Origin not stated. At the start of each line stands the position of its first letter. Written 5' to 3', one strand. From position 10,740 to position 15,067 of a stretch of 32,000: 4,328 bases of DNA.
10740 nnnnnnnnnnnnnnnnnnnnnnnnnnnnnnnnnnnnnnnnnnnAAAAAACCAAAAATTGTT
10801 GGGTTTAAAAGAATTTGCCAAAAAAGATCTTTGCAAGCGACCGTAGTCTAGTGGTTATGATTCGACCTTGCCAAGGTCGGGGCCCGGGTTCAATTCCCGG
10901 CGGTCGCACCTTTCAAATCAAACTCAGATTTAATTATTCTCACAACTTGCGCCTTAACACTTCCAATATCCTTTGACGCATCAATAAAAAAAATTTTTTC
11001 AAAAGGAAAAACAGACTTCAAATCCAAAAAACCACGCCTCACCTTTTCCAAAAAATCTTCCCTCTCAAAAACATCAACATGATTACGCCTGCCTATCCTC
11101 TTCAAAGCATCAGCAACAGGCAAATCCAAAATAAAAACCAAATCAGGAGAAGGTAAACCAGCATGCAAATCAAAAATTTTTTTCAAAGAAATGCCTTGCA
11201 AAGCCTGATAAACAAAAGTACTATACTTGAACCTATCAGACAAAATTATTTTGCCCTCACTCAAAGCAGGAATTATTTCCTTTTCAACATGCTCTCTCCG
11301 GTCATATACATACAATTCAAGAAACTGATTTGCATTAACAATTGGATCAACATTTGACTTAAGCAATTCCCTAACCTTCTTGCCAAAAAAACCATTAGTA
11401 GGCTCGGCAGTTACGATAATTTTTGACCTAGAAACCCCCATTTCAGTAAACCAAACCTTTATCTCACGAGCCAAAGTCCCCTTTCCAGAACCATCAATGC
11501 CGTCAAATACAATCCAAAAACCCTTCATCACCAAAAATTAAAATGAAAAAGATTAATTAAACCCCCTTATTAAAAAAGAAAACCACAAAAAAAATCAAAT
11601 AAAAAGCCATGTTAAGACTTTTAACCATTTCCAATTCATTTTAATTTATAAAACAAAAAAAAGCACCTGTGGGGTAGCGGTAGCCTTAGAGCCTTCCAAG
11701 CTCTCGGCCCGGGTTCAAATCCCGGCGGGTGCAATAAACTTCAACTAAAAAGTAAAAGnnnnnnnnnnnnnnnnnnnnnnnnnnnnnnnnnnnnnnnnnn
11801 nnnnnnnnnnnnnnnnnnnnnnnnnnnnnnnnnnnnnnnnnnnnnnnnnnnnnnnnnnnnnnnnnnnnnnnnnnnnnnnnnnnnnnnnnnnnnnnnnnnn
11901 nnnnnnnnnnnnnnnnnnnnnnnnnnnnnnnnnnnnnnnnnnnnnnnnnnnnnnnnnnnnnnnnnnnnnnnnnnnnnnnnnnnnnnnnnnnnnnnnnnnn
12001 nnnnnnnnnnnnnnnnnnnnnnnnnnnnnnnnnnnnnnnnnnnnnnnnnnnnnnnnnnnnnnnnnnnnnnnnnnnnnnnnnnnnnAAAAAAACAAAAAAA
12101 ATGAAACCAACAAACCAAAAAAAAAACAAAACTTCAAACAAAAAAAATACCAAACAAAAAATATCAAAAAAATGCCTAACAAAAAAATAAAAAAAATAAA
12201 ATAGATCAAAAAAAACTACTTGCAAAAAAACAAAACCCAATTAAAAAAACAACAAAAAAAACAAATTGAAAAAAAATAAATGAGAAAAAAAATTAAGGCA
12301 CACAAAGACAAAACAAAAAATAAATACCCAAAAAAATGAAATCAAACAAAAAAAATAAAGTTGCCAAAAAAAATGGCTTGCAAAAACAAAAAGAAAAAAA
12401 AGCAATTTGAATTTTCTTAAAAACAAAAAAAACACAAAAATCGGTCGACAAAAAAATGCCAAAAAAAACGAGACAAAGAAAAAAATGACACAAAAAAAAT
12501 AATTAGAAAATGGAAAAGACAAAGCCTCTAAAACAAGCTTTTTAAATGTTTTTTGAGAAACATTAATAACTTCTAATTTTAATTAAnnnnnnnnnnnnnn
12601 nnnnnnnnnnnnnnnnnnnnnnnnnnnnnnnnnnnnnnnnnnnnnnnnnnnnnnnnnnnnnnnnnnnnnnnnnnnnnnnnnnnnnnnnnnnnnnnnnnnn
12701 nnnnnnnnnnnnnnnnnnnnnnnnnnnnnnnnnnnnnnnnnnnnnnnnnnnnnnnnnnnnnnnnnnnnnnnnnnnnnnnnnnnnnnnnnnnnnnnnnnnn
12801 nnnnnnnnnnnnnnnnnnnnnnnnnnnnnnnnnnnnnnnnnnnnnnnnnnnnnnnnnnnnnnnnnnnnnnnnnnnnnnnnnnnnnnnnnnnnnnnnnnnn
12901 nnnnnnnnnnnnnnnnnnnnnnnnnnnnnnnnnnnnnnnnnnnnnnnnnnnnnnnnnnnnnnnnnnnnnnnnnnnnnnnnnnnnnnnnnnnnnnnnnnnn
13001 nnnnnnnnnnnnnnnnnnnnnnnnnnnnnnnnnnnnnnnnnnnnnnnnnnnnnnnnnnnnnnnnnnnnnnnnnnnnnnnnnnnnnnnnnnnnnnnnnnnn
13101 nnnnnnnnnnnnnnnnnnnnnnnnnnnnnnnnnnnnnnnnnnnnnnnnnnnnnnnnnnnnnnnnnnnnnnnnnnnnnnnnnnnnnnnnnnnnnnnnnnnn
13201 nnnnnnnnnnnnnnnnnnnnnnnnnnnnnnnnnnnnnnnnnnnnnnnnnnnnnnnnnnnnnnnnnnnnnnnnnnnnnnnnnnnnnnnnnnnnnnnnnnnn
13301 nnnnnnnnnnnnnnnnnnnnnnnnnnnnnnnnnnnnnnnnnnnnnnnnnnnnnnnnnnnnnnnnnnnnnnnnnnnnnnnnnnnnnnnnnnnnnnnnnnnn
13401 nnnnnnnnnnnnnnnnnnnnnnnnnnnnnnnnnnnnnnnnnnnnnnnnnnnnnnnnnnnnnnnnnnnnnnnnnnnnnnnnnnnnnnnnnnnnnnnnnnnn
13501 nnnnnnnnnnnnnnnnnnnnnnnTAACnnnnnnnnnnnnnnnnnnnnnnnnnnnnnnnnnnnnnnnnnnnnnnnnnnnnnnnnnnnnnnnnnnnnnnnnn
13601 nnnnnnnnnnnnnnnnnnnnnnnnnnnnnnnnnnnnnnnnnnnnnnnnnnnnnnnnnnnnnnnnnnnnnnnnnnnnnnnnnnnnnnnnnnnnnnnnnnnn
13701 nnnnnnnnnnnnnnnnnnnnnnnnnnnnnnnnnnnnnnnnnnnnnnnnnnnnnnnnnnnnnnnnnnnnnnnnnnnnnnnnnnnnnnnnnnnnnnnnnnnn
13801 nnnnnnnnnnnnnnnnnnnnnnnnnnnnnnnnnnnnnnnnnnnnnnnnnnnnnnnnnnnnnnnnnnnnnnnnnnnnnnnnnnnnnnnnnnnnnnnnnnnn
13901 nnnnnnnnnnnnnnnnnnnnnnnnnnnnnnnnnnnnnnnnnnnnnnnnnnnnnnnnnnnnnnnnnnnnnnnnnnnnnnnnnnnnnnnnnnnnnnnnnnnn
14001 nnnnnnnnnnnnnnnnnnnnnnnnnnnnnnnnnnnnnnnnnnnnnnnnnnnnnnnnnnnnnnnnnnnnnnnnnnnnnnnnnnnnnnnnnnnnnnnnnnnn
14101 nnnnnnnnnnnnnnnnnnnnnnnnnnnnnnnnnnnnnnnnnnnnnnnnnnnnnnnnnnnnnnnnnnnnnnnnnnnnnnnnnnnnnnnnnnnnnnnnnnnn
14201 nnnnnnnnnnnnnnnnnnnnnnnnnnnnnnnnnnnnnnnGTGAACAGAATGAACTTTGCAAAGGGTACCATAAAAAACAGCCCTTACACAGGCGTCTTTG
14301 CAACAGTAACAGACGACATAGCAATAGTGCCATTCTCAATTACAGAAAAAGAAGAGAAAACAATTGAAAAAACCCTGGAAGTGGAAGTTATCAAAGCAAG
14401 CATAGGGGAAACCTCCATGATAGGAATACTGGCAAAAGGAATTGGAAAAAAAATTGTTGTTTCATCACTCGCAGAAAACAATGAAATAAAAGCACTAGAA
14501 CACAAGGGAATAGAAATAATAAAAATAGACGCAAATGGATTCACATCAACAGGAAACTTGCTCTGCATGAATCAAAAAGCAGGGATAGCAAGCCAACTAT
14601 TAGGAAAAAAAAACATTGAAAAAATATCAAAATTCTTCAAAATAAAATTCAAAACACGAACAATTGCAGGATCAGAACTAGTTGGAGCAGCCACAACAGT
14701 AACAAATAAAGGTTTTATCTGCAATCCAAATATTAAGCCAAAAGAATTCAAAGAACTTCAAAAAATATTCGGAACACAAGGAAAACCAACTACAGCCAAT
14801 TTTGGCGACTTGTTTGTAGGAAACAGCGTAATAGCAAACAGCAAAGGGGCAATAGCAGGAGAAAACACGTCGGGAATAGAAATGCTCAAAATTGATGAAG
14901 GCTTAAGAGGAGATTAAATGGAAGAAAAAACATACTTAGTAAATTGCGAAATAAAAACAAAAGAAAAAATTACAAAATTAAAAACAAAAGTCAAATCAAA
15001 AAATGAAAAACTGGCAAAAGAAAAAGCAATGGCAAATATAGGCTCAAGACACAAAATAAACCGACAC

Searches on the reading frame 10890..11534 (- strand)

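Call 13: search_protein_families(library=pfam, proteins=[window:10890-11534:-])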
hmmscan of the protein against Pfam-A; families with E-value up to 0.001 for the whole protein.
window:10890-11534:- (214 aa): 1 family
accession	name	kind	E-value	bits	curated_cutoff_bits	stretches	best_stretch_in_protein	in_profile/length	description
PF02223.23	Thymidylate_kin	-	5.1e-38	131.1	27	1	10-196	1-184/185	Thymidylate kinase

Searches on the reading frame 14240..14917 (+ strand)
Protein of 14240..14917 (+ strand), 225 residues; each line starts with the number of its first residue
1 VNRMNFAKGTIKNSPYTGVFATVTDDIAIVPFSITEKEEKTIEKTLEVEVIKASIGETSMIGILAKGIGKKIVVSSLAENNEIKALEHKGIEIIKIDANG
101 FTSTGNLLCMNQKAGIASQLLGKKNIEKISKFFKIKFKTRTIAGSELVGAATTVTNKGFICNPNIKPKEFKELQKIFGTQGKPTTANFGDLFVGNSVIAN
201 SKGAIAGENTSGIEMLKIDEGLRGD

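Call 36: find_related_loci(query=window:14240-14917:+, collection=genome_contigs, flank=10000)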
Query window:14240-14917:+ (225 aa) in genome_contigs; peptide patterns used: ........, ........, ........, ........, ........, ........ (x = any residue, [..] = any of these).
430 stretches matched a pattern, but none encodes a relative of the query by tblastn (E <= 1e-3).
